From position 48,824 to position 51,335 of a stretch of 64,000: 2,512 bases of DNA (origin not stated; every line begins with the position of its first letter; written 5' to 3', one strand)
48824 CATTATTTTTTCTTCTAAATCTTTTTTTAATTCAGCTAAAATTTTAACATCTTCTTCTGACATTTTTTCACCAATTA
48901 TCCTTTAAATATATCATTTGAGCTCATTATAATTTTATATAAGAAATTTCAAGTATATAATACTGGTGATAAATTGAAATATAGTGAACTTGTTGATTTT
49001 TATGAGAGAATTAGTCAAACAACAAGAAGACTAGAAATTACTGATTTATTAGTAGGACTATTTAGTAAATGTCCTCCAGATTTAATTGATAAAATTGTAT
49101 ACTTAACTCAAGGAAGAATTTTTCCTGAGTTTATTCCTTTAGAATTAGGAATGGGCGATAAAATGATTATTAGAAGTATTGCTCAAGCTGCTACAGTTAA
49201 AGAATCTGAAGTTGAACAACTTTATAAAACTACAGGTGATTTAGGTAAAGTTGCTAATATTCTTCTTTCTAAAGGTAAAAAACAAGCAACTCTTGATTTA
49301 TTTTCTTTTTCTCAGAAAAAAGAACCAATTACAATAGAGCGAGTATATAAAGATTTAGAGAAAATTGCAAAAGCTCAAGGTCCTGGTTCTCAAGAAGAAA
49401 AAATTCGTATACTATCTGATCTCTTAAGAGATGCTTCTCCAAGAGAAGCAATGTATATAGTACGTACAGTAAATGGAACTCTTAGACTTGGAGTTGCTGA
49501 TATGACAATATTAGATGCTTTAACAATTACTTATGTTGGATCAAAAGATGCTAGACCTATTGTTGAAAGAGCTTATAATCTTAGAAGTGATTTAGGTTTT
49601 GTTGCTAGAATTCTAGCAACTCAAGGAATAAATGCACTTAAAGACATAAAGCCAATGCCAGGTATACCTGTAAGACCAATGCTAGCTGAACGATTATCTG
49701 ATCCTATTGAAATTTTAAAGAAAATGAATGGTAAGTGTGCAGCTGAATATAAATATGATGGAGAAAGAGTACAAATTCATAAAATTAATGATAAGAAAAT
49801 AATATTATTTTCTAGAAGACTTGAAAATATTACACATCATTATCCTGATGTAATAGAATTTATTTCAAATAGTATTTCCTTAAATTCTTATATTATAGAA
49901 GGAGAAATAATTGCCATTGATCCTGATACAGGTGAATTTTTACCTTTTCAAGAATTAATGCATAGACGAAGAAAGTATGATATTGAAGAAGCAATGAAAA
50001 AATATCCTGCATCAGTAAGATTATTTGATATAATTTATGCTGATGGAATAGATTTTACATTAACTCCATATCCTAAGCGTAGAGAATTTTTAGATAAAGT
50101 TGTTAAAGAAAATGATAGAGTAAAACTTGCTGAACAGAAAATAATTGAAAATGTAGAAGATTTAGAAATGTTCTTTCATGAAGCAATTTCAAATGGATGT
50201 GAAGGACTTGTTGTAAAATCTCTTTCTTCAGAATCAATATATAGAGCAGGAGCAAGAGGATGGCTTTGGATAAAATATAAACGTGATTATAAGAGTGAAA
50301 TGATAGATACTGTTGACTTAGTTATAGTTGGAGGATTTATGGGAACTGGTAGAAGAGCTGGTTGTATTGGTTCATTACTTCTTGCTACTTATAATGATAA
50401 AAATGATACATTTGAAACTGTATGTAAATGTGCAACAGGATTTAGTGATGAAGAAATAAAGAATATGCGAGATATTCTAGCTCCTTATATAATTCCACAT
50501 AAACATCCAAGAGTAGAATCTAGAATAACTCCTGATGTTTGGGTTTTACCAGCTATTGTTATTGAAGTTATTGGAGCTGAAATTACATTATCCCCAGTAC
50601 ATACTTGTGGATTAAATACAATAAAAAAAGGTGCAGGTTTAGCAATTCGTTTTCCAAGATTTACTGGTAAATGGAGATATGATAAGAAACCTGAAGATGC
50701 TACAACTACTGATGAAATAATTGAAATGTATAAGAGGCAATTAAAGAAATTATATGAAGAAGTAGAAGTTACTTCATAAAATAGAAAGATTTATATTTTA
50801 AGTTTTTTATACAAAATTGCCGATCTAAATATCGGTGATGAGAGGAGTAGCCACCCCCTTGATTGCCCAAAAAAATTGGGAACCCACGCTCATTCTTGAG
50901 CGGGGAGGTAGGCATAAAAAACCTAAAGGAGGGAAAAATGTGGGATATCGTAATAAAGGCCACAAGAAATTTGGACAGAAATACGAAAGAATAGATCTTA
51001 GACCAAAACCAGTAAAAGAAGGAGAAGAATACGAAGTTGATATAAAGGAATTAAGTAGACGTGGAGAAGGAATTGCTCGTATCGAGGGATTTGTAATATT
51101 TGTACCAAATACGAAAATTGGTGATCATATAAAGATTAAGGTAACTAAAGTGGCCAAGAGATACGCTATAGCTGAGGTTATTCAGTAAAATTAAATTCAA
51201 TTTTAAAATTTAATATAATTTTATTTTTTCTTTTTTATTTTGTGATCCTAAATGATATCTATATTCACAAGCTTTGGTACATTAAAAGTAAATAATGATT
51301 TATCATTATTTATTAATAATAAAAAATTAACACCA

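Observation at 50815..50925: A GC-rich, hairpin-dense intergenic island upstream of a TRAM-domain gene: candidate small RNA or structured leader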

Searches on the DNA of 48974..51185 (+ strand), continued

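Call 68: search_with_rna_model(model_id=R1, sources=[window, L001, L002, L029, L030, L033, L034, L035, L037, L039, L041, L042, L043, L166, L167, L170, L172, L003, L004, L005, L006, L007, L008, L009, L010, L011, L012, L013, L014, L015, L016, L017, L020, L025, L028], max_evalue=10)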
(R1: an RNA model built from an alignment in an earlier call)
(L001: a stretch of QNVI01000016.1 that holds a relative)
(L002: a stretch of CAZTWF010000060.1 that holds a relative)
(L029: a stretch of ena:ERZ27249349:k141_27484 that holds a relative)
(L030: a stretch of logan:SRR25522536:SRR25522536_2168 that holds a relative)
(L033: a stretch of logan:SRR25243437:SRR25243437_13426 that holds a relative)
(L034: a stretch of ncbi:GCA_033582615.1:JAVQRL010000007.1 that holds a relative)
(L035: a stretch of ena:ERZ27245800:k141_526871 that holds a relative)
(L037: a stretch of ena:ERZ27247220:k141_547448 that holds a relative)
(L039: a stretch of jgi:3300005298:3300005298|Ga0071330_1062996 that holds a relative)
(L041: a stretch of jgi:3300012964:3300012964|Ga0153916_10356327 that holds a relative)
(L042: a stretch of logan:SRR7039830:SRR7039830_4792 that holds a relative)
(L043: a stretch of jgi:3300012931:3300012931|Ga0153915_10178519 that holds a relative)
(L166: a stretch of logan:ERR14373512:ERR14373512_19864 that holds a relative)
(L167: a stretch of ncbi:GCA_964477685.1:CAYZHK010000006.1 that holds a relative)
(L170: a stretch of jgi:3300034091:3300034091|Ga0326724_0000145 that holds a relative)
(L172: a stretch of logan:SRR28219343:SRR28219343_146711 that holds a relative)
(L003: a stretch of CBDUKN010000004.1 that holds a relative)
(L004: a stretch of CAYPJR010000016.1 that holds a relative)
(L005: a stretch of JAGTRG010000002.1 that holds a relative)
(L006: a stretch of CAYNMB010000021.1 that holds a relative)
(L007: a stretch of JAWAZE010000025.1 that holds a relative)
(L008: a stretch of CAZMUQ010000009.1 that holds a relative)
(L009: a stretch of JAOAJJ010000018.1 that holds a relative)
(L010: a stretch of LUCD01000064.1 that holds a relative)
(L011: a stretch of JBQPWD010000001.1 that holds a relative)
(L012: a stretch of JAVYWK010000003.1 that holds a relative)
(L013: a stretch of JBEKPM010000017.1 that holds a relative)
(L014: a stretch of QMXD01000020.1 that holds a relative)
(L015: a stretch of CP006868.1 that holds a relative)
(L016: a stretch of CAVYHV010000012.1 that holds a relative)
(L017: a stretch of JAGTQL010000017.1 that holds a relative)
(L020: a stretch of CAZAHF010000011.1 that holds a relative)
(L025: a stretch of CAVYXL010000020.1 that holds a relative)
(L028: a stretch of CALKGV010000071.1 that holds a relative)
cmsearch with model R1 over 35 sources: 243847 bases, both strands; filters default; matches with E-value up to 10: 30.
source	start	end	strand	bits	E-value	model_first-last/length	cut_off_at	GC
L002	4231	4336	+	137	2.5e-29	1-106/106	no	0.48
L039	1401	1506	+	137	2.5e-29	1-106/106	no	0.48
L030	1402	1506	+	134.6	9.2e-29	1-106/106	no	0.5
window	50837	50945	+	126.6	6.6e-27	1-106/106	no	0.49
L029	1410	1506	+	81.7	2.2e-16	1-106/106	no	0.46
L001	4876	4906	+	31.2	0.00013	1-31/106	3'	0.58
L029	1084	1215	+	22.5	0.015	1-106/106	no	0.31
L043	1430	1506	+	20.5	0.043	1-106/106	no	0.43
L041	489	565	+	20.5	0.043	1-106/106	no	0.43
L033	1454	1536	+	19.3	0.083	1-106/106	no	0.39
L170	1135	1206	+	18.9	0.1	1-106/106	no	0.4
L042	1387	1506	+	18.9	0.1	1-106/106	no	0.38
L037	1412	1506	+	17.9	0.17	1-106/106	no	0.47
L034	1433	1506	+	17.9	0.17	1-106/106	no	0.38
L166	902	976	+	17.1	0.27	1-106/106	no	0.43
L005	2742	2853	-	17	0.28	1-106/106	no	0.35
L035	1412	1506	+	16.9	0.3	1-106/106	no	0.47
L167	1157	1224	+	15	0.83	1-106/106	no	0.44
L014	5707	5741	-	14.8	0.92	1-106/106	no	0.37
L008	6634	6696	-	13.7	1.7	1-106/106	no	0.32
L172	1131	1206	+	13.6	1.8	1-106/106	no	0.41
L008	4050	4108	+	12.8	2.6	1-106/106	no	0.36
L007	2723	2794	-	12.4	3.3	1-106/106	no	0.42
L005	3763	3804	+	11.8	4.5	1-106/106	no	0.45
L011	6314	6357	+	10.8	8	1-106/106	no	0.34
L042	1793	1879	-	10.4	9.8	1-106/106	no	0.28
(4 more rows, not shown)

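Call 73: search_rna_families(sources=[L002, L030, L029, L034, L043], threshold=gathering)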
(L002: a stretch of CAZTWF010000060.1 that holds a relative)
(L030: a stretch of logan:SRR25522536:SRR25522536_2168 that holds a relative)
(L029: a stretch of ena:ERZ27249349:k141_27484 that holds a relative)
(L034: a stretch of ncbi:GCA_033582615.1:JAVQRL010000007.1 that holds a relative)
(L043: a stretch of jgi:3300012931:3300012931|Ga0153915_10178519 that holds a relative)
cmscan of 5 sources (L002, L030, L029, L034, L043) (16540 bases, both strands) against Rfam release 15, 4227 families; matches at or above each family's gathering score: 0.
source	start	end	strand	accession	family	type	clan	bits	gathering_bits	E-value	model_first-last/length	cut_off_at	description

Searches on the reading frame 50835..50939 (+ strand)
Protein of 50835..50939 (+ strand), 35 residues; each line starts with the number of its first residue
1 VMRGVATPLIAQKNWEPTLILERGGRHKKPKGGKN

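Call 52: search_protein_families(library=pfam, proteins=[window:50835-50939:+], max_evalue=0.01)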
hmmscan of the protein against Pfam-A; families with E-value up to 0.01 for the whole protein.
window:50835-50939:+ (35 aa): 0 families
